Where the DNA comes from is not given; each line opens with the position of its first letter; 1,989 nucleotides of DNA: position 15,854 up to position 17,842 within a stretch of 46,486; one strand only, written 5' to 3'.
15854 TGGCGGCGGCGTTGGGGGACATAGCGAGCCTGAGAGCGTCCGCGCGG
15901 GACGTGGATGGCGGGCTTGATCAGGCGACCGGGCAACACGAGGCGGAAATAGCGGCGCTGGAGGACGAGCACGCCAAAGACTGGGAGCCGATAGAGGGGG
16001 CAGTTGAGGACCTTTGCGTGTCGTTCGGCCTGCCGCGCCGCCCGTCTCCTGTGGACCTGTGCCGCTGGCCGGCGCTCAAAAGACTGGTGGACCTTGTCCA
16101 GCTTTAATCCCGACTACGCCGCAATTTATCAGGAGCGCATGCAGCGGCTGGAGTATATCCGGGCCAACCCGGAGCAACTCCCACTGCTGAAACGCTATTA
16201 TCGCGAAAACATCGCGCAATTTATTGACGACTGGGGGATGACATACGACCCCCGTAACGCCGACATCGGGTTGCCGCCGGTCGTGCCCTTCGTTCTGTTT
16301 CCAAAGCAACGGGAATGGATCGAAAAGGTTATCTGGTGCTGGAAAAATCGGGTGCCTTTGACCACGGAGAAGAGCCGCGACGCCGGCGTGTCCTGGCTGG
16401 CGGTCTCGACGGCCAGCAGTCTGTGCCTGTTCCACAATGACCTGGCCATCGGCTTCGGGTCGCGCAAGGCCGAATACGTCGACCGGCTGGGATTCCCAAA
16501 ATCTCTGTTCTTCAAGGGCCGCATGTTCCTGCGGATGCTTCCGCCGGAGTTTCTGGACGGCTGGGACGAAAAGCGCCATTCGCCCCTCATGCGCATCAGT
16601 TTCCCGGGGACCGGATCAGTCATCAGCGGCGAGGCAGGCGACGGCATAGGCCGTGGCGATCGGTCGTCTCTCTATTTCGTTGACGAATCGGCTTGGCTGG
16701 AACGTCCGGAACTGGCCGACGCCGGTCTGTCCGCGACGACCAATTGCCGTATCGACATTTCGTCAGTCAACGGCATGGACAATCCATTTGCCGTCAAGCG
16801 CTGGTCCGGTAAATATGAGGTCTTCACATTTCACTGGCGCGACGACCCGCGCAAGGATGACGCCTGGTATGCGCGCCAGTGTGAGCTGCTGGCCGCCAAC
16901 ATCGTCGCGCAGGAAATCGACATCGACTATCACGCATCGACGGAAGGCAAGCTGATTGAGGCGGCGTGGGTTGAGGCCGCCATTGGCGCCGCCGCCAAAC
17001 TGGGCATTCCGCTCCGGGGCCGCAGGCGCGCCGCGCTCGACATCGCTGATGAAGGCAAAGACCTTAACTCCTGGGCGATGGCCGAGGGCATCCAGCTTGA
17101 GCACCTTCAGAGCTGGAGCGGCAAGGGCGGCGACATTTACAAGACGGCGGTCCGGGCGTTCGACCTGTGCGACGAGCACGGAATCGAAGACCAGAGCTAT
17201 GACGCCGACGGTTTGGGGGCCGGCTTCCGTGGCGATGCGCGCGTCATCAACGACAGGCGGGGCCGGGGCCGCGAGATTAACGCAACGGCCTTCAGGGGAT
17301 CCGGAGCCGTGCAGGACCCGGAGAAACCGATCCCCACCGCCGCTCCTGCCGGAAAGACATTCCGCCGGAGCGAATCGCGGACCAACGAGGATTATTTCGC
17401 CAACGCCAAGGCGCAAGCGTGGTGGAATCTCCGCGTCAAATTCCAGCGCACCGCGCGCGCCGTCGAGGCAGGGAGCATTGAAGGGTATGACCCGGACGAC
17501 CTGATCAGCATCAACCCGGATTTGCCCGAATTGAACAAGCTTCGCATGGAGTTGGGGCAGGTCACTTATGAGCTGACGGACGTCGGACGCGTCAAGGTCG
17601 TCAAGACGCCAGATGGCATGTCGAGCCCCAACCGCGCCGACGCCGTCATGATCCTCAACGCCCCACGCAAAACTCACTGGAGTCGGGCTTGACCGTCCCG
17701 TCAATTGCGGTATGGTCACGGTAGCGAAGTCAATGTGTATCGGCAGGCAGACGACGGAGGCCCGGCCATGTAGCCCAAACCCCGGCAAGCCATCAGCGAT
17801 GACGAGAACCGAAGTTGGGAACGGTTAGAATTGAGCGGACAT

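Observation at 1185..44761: A 16-bp palindrome, TTGAC-N6-GTCAA, recurs at gene boundaries across all modules and looks like a phage-specific operator/promoter regulon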

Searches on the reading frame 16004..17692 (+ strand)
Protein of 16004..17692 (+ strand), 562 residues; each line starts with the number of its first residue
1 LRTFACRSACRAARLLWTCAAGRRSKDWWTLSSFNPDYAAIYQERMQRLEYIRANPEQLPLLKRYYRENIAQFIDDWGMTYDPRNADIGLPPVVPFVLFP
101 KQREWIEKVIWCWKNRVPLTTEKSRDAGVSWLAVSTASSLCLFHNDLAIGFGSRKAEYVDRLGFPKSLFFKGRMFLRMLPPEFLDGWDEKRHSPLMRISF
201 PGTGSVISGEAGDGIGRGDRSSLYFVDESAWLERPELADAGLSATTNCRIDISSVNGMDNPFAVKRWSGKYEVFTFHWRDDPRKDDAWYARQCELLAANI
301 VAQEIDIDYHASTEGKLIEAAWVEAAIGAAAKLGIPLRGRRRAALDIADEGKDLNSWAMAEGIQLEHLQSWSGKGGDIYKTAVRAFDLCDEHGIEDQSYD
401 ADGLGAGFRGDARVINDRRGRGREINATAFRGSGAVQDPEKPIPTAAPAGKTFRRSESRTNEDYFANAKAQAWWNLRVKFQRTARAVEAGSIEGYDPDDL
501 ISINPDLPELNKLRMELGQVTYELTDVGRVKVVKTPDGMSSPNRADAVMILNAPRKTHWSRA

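Call 7: search_protein_families(library=pfam, proteins=[window:16004-17692:+], max_evalue=0.01)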
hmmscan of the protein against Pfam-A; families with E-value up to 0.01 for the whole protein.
window:16004-17692:+ (562 aa): 0 families

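Call 8: search_protein_families(library=phrogs, proteins=[window:16004-17692:+], max_evalue=0.001)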
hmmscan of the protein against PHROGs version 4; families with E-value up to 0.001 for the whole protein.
window:16004-17692:+ (562 aa): 1 family
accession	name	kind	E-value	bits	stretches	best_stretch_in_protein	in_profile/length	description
phrog_2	-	head and packaging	1.2e-17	65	1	58-554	250-591/807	terminase large subunit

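Call 9: search_dna_similar(query=window:16004-17692:+, collection=phages, mode=protein, max_rows=25)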
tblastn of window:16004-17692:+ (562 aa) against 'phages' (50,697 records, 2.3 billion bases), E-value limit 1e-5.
Records with a match: 953; places in all: 955; records where one place covers at least 80% of the query: 132.
Best place of each record, by identity: <60% 953.
By first word of the organism name: Vibrio 351; Pseudomonas 301; Escherichia 55; Klebsiella 47; Acinetobacter 46; Salmonella 16; Bacteriophage 15; Pseudoalteromonas 12; Burkholderia 11; Edwardsiella 9; and 38 more.
By host as written in the record: - 296; Pseudomonas aeruginosa 117; Pseudomonas aeruginosa PAO1 87; Vibrio lentus 47; Klebsiella pneumoniae 30; Pseudomonas sp. 28; Escherichia coli 24; Acinetobacter baumannii 23; and 174 more.
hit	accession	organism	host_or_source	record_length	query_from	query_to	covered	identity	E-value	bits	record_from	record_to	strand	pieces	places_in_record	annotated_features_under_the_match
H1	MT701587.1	Burkholderia phage Magia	Burkholderia cenocepacia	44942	36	554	92%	58.8%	9e-177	559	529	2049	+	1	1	terminase large subunit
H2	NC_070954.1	Burkholderia phage Magia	Burkholderia cenocepacia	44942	36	554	92%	58.8%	9e-177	559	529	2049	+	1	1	terminase large subunit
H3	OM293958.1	Bordetella phage vB_BaM-IFTN9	Bordetella avium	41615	35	554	93%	58.0%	2e-175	555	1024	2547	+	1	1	terminase large subunit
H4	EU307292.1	Burkholderia phage Bups phi1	Burkholderia pseudomallei NCTC 13178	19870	36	554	92%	58.2%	6e-175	554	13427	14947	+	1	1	putative TerL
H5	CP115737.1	Citrobacter phage Omnitron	Citrobacter braakii GW-Imi-1b1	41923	35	557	93%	54.6%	4e-165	526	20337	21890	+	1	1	record has no annotation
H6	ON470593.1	Escherichia phage vB_EcoM-683R1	Escherichia coli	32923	35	557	93%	54.4%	1e-166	530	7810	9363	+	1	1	terminase large subunit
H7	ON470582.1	Escherichia phage vB_EcoM-689R2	Escherichia coli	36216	35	557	93%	54.4%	1e-166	530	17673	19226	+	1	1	terminase large subunit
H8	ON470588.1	Escherichia phage vB_EcoM-611R5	Escherichia coli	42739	35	557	93%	54.4%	1e-166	530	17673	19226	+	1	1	terminase large subunit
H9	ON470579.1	Escherichia phage vB_EcoM-606R2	Escherichia coli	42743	35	557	93%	54.4%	1e-166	530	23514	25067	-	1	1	terminase large subunit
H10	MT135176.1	Hafnia phage yong1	Hafnia paralvei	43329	35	557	93%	54.3%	6e-162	516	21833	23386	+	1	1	terminase large subunit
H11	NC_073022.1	Hafnia phage yong1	Hafnia paralvei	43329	35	557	93%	54.3%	6e-162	516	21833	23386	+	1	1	terminase large subunit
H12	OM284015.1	Elizabethkingia phage EKP1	Elizabethkingia anophelis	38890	36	557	93%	54.2%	5e-162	517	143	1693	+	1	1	terminase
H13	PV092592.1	Yersinia phage YP3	Yersinia ruckeri Yr3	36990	36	561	94%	53.7%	1e-158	507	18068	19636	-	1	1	hypothetical protein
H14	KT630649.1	Salmonella phage SEN34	Salmonella enterica subsp. diarizonae ...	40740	35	554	93%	53.9%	6e-164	522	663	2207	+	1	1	terminase large subunit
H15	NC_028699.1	Salmonella phage SEN34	Salmonella enterica subsp. diarizonae ...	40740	35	554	93%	53.9%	6e-164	522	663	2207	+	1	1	terminase large subunit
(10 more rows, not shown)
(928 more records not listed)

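Call 11: find_related_loci(query=window:16004-17692:+, collection=viral_contigs, flank=10000)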
Query window:16004-17692:+ (562 aa) in viral_contigs; peptide patterns used: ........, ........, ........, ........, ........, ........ (x = any residue, [..] = any of these).
239 stretches matched a pattern; 236 encode a relative of the query (tblastn E <= 1e-3); the best 80 are kept; 80 distinct loci.
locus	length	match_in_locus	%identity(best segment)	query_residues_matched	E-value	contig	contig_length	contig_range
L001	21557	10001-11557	59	36-556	0e+0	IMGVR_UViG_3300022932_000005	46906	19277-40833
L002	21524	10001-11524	60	35-554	0e+0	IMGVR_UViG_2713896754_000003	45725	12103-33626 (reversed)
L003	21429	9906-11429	60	35-554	0e+0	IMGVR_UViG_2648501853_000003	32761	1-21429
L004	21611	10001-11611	58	31-559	0e+0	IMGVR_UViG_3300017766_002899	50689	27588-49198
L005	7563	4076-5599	59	35-554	0e+0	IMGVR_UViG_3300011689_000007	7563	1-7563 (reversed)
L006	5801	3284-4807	59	35-554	0e+0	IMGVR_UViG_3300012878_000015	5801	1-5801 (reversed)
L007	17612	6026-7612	58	30-555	0e+0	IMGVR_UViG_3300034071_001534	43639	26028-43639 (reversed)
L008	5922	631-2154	60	35-554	0e+0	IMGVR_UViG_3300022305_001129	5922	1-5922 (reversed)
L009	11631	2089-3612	60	35-554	0e+0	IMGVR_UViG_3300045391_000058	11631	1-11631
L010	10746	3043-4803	55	18-562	0e+0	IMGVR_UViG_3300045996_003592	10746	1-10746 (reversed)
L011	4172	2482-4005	59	35-554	0e+0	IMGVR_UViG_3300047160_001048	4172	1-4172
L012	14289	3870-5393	58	35-554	0e+0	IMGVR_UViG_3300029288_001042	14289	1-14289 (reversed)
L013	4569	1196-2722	59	35-557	0e+0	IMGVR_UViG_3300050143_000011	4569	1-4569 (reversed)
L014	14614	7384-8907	58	35-554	0e+0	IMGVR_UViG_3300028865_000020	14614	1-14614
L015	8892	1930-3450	59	36-554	0e+0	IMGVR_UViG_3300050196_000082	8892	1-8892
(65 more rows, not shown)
